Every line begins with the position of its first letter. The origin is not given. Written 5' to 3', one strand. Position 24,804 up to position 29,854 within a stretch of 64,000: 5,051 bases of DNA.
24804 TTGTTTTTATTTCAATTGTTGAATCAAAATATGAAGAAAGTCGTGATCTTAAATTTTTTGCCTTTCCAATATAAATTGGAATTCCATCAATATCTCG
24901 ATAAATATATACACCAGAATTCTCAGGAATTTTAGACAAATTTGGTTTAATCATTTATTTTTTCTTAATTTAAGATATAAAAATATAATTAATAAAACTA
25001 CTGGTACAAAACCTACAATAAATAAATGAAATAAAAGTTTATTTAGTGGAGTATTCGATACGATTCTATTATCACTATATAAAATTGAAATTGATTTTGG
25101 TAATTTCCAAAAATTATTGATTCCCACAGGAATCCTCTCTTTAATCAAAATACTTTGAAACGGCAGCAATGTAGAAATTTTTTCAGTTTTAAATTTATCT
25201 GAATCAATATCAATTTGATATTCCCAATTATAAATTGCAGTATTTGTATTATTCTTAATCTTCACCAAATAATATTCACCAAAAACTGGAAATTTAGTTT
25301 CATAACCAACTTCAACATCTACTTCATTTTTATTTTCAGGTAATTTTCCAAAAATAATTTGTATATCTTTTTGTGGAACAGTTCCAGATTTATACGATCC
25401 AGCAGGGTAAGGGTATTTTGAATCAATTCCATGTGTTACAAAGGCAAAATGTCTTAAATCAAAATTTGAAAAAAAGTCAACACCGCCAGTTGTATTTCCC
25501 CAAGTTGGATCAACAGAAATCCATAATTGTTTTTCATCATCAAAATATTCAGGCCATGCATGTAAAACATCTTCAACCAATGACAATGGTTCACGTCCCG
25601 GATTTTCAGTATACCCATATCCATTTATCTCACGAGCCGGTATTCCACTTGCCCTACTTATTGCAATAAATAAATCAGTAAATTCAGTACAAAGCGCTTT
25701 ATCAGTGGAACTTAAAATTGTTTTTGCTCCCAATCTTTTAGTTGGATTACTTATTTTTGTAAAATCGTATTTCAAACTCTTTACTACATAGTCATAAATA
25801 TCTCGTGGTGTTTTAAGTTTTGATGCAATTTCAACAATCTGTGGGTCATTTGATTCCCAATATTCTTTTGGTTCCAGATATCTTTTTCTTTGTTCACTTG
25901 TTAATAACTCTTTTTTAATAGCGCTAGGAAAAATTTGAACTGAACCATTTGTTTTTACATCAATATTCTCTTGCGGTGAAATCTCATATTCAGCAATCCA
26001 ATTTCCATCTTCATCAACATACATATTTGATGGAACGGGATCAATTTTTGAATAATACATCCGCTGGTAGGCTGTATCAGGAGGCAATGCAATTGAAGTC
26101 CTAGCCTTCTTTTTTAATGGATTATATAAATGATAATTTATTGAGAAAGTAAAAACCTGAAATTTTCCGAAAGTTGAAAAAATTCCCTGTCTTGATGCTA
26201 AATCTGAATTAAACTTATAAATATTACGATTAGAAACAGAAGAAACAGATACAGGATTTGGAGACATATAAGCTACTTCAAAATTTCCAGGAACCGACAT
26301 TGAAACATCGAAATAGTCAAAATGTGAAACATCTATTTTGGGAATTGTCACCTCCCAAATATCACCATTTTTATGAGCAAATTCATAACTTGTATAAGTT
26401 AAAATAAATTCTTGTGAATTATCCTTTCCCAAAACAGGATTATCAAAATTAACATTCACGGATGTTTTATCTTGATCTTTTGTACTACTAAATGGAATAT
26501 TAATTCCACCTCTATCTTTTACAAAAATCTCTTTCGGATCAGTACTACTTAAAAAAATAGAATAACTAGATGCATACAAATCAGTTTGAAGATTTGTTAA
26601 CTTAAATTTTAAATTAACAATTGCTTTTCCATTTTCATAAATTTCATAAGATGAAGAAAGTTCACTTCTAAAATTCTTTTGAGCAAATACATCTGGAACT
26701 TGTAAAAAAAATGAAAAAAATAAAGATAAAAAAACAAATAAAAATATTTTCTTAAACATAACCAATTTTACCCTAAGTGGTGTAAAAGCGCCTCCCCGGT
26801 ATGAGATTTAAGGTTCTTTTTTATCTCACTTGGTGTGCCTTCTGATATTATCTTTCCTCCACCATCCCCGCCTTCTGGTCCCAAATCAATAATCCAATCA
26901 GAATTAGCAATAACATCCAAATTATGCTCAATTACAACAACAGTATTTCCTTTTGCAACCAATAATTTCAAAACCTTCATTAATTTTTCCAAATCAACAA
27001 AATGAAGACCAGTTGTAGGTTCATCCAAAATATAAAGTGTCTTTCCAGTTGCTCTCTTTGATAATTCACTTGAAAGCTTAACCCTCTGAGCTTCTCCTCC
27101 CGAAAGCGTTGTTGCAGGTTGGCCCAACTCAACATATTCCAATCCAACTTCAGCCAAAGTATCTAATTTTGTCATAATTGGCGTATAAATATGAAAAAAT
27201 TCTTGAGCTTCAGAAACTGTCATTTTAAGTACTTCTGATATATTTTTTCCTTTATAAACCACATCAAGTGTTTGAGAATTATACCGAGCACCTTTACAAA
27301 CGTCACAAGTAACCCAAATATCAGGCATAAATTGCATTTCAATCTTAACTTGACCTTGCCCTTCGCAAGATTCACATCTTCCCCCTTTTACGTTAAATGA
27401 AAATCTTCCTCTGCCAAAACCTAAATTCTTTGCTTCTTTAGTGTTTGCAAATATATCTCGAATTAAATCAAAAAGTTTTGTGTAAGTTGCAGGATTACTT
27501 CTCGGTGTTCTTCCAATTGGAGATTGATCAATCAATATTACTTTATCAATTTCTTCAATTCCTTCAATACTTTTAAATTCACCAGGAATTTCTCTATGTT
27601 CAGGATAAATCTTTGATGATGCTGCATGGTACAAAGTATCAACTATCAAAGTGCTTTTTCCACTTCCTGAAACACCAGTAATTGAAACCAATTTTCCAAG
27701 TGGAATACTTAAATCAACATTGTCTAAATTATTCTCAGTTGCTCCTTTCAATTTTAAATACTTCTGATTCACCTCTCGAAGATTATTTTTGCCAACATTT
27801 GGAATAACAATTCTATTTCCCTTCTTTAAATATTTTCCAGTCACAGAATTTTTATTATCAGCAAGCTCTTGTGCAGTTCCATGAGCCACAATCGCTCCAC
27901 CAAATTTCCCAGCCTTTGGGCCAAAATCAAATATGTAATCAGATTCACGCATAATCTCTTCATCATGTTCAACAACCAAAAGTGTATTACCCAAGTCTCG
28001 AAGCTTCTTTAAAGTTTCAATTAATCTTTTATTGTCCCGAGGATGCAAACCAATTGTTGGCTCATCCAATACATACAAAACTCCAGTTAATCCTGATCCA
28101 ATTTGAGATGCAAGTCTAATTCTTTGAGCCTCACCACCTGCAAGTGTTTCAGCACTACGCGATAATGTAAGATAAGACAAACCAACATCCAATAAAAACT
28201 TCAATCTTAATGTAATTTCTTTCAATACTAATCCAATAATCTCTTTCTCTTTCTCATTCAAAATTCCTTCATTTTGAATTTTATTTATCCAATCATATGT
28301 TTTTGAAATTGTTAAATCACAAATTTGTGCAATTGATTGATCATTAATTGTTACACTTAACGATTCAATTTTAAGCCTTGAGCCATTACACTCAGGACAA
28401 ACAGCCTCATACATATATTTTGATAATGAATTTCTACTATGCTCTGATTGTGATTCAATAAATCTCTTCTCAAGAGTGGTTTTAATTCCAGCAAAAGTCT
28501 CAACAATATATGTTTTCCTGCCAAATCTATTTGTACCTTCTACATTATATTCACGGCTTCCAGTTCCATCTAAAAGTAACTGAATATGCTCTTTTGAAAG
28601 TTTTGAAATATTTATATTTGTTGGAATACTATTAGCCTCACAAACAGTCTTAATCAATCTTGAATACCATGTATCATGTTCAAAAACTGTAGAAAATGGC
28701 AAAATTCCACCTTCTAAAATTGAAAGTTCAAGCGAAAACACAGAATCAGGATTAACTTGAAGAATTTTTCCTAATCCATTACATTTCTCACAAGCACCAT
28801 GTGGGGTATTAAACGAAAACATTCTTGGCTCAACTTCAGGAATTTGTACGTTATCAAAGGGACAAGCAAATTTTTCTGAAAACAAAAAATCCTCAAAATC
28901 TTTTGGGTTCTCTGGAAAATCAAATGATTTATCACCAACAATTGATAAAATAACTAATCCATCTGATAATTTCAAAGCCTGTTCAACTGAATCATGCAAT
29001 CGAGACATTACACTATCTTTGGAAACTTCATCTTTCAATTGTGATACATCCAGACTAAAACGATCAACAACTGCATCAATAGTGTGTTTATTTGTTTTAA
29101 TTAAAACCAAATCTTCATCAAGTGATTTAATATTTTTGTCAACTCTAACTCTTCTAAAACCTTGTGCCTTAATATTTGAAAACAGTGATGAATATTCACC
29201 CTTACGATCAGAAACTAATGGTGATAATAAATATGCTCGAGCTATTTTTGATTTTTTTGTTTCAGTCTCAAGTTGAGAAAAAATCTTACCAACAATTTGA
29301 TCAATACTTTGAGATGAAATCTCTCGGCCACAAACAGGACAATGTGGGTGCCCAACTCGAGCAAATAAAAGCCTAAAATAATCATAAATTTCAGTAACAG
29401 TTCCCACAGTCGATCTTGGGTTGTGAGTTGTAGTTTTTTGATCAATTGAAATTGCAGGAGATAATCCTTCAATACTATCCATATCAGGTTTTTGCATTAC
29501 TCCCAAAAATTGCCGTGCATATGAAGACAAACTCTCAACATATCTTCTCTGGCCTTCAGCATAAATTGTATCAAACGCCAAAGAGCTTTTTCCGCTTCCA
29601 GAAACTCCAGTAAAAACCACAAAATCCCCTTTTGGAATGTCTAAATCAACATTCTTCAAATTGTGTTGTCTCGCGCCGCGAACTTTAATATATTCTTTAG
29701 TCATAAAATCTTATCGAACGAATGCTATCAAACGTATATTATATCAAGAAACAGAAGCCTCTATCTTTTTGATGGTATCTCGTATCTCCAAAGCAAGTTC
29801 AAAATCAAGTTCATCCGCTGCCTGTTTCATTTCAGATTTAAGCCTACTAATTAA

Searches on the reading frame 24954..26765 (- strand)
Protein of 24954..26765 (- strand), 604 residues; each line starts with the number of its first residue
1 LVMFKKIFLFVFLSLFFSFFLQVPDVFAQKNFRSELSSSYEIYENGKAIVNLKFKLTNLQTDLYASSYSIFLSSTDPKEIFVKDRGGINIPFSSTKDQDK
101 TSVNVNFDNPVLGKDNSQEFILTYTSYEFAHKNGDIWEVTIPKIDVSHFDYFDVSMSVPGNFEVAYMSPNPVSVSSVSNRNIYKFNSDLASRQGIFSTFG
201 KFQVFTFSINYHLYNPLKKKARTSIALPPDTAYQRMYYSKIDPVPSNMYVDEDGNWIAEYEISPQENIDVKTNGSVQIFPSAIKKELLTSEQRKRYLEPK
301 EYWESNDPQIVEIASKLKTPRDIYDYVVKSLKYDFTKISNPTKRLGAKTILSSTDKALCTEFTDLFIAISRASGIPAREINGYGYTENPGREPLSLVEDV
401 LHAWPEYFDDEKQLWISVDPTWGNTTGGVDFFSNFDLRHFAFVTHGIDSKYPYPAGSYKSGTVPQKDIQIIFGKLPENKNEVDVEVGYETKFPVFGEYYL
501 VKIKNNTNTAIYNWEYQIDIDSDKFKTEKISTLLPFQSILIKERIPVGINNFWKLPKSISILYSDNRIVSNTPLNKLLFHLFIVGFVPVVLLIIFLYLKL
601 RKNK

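Call 46: search_protein_families(library=pfam, proteins=[window:24954-26765:-], max_evalue=0.00001)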
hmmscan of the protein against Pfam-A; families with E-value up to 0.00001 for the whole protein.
window:24954-26765:- (604 aa): 1 family
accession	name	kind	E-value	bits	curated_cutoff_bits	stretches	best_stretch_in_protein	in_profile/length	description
PF01841.26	Transglut_core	-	2.1e-16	60.6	23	1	315-420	13-108/108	Transglutaminase-like superfamily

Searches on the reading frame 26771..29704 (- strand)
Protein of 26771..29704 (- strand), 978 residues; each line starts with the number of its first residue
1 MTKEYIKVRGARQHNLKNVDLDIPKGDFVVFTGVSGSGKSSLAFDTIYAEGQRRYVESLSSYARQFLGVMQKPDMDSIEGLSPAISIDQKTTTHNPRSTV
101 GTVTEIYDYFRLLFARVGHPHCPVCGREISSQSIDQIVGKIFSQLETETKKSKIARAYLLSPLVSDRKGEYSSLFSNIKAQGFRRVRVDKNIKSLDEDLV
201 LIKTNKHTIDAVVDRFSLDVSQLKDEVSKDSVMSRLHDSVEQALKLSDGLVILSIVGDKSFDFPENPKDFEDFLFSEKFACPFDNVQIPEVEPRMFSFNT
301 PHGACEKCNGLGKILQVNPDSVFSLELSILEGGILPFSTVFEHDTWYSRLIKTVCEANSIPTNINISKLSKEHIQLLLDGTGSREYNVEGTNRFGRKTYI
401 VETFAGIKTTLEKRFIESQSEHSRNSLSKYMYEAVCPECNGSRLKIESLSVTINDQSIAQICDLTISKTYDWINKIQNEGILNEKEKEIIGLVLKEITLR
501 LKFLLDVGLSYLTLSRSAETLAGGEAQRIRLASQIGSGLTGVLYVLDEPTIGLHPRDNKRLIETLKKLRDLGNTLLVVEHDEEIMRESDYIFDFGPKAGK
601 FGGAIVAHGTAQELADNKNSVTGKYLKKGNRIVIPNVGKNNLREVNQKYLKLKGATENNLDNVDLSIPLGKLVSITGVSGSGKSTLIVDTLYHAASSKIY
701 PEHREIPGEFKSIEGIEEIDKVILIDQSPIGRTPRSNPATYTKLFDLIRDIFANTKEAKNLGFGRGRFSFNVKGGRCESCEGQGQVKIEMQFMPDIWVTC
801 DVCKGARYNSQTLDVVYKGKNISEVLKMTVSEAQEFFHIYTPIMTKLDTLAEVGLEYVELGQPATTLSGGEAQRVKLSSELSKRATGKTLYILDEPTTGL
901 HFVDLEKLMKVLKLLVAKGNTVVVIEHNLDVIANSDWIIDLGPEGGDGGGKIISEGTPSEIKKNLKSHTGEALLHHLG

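Call 16: search_protein_families(library=pfam, proteins=[window:26771-29704:-], max_evalue=0.00001)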
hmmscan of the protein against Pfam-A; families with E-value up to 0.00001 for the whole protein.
window:26771-29704:- (978 aa): 8 families
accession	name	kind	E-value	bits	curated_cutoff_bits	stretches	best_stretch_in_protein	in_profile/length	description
PF17760.6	UvrA_inter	-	2e-25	89.2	23.3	1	132-255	1-107/109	UvrA interaction domain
PF00005.33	ABC_tran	-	5.5e-21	76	25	0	660-687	1-28/137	ABC transporter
PF17755.6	UvrA_DNA-bind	-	6.6e-17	62.2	23.2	1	326-429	10-110/110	UvrA DNA-binding domain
PF13304.12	AAA_21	-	1.4e-07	32.3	27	0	873-924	244-295/304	AAA domain, putative AbiEii toxin, Type IV TA system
PF13555.12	AAA_29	-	2.4e-07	30.8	27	0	663-687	15-39/61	P-loop containing region of AAA domain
PF02463.25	SMC_N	-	3.5e-07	30.3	40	0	834-938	135-208/220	RecF/RecN/SMC N terminal domain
PF13481.12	AAA_25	-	7.6e-07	29.4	27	0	661-698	24-61/195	AAA domain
PF00684.25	DnaJ_CXXCXGXG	-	4.9e-06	27.1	32.7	0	775-806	16-50/65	DnaJ central domain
